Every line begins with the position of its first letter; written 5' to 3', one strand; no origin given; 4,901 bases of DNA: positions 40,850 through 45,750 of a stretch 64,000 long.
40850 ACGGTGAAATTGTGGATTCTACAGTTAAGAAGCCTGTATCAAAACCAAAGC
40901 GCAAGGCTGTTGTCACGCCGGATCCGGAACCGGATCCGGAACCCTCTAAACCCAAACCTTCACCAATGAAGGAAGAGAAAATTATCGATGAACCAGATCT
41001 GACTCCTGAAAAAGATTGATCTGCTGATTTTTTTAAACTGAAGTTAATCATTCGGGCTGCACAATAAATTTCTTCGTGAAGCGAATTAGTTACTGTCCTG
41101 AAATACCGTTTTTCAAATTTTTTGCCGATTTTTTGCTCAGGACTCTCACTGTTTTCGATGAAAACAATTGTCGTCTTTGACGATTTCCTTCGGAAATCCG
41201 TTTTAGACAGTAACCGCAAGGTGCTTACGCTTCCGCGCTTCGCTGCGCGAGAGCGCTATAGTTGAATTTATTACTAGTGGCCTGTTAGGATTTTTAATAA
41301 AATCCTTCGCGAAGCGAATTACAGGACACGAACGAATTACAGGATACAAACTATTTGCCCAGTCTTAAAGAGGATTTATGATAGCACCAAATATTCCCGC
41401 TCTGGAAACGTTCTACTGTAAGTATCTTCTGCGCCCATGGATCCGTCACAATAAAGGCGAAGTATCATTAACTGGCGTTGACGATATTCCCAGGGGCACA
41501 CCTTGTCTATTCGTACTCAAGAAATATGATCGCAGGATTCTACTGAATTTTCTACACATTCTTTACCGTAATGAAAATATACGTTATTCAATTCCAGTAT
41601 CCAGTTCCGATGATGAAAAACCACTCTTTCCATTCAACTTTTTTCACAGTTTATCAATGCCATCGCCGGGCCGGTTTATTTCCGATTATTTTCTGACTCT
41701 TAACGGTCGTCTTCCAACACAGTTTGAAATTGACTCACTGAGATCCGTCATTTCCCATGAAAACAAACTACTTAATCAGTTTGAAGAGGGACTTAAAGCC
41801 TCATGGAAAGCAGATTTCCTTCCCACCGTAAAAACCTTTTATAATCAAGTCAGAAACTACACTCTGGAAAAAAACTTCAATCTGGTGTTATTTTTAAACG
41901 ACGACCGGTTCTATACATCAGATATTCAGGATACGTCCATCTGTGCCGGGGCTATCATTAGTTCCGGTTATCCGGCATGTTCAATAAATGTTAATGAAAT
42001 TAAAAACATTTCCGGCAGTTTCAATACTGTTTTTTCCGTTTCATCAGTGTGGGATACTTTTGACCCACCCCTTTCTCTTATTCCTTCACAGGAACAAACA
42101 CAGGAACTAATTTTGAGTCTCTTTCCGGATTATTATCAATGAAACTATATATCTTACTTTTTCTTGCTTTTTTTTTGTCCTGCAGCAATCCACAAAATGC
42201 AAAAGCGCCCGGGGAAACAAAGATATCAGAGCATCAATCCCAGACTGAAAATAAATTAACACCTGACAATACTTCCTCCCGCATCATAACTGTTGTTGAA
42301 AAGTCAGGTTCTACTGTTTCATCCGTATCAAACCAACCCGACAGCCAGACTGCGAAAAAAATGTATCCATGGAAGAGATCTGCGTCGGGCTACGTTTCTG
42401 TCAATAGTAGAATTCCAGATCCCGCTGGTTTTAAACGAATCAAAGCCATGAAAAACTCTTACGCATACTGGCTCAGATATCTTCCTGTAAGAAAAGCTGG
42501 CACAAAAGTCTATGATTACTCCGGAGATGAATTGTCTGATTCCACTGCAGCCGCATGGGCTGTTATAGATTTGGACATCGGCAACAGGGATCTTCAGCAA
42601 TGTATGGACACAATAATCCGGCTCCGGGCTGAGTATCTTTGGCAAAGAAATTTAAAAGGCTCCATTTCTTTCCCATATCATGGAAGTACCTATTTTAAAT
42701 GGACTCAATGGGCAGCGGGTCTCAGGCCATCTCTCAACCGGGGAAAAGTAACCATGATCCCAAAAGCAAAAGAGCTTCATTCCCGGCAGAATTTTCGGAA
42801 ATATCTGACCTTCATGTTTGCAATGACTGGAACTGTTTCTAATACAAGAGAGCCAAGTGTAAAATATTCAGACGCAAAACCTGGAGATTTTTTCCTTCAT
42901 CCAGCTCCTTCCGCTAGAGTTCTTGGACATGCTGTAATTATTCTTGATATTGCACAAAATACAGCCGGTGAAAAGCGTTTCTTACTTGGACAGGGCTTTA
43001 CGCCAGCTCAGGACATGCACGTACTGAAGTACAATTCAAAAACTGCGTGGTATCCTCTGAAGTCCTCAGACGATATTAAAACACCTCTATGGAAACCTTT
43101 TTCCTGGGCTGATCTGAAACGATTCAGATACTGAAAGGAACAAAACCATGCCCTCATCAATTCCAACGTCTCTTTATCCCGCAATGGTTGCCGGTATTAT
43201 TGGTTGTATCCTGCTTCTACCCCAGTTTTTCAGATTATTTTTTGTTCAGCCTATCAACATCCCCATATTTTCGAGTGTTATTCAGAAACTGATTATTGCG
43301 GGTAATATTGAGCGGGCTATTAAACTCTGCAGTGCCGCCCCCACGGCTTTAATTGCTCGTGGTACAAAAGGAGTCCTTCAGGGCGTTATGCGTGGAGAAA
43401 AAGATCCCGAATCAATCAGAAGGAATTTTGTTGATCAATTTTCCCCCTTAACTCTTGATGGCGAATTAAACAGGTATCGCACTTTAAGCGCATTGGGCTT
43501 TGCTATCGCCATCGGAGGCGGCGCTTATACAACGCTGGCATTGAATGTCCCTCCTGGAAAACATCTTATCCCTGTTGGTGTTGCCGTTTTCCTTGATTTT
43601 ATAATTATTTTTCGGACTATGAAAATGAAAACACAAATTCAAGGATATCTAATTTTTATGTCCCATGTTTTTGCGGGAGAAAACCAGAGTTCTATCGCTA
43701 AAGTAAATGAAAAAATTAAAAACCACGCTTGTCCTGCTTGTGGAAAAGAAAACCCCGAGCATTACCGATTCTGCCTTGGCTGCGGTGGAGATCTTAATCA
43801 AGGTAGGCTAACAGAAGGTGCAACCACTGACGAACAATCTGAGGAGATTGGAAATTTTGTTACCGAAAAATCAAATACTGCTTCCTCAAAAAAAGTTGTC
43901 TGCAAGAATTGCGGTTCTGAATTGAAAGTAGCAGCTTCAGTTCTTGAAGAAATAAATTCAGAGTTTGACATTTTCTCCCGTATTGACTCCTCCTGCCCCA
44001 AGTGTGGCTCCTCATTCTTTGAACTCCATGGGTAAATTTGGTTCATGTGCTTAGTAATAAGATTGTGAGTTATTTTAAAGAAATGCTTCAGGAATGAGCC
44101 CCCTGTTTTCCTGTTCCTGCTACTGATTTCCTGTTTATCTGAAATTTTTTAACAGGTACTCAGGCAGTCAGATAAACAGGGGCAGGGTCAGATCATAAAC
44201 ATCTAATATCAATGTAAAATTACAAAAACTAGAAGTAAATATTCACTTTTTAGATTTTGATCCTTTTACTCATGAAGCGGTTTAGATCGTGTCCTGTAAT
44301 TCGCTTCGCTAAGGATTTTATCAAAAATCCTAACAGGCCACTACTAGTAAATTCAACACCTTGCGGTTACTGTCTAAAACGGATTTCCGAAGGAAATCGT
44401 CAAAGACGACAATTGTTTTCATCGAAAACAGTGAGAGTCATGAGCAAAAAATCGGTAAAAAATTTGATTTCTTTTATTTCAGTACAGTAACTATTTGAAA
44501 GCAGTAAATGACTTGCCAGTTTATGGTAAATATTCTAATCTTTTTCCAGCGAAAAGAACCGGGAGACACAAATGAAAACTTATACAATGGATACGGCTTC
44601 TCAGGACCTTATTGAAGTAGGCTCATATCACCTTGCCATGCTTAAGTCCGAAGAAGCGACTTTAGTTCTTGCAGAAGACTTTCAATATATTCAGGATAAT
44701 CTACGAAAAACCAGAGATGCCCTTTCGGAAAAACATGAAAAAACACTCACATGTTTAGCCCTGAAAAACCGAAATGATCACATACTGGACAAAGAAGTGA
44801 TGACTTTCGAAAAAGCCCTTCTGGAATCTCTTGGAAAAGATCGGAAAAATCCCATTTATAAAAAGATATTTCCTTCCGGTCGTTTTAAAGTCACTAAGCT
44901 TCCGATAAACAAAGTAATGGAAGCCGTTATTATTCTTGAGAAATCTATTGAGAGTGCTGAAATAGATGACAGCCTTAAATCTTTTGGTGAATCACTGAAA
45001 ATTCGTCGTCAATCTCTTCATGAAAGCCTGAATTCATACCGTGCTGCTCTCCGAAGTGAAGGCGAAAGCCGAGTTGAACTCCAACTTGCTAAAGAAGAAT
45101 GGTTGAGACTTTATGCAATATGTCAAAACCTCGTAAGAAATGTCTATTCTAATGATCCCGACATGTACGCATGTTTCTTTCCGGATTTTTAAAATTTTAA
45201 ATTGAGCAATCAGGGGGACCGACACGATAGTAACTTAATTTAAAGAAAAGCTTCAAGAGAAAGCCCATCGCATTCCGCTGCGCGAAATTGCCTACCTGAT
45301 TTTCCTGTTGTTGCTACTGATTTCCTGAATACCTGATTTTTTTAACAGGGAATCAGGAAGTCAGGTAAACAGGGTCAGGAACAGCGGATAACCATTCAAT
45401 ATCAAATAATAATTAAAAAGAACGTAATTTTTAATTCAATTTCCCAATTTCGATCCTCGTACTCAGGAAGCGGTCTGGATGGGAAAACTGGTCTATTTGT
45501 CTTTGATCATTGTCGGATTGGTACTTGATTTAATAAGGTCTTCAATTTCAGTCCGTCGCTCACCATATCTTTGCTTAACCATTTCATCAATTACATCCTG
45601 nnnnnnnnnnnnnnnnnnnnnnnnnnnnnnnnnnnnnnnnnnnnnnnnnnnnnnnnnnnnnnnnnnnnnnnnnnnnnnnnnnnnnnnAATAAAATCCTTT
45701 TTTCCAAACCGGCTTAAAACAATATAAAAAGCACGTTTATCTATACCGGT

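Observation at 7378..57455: Undescribed family of modular MITE-like intergenic repeats with at least 11 copies in 64 kb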

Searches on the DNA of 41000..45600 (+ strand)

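Call 68: search_rna_families(source=window, start=41000, end=45600, threshold=evalue, max_evalue=1)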
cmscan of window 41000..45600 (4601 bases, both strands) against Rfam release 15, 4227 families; matches with E-value up to 1: 1.
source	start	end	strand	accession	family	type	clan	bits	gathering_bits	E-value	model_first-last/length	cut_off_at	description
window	45303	45386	+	RF03849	MIR1219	Gene; miRNA;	-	25.3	79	0.062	1-82/82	no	MIR1219 microRNA precursor family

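Call 103: search_dna_similar(query=window:44283-44493:+, collection=plasmids, mode=distant, max_evalue=0.01, max_rows=10)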
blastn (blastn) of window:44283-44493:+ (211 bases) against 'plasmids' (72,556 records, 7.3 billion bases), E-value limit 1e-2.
No match.

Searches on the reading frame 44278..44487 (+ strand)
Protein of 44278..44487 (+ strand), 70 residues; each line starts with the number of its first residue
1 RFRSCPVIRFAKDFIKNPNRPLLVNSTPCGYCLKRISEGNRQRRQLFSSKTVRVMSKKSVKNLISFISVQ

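Call 55: find_homologous_proteins(query=window:44278-44487:+, max_evalue=0.01)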
Query seq(70 aa) (70 aa): 1 proteins with E <= 0.01 among 1 candidates.
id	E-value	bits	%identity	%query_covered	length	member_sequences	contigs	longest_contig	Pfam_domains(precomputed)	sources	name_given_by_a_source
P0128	2.1e-11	61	94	44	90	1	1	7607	-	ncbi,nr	ncbi:hypothetical protein KKD49_07125, partial [Myxococcota bacterium]|nr:hypothetical protein [Myxo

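Call 56: find_encoding_contigs(protein=P0128, flank=10000, max_places=4)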
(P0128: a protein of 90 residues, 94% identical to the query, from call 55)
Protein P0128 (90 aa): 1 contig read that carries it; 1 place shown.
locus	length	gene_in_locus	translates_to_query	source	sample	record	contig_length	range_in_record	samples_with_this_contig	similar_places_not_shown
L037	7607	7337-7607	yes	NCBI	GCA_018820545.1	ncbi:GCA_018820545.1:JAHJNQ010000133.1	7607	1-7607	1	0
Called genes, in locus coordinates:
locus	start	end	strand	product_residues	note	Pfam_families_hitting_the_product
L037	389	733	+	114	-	PF11225:DUF3024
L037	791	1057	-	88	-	-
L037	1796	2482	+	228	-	-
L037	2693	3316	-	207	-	PF01965:DJ-1_PfpI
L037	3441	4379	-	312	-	PF08279:HTH_11, PF13280:WYL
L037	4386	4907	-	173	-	PF10004:DUF2247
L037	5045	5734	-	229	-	PF00486:Trans_reg_C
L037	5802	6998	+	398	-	PF13650:Asp_protease_2, PF13975:gag-asp_proteas (weak)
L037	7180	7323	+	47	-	PF01066:CDP-OH_P_transf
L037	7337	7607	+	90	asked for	?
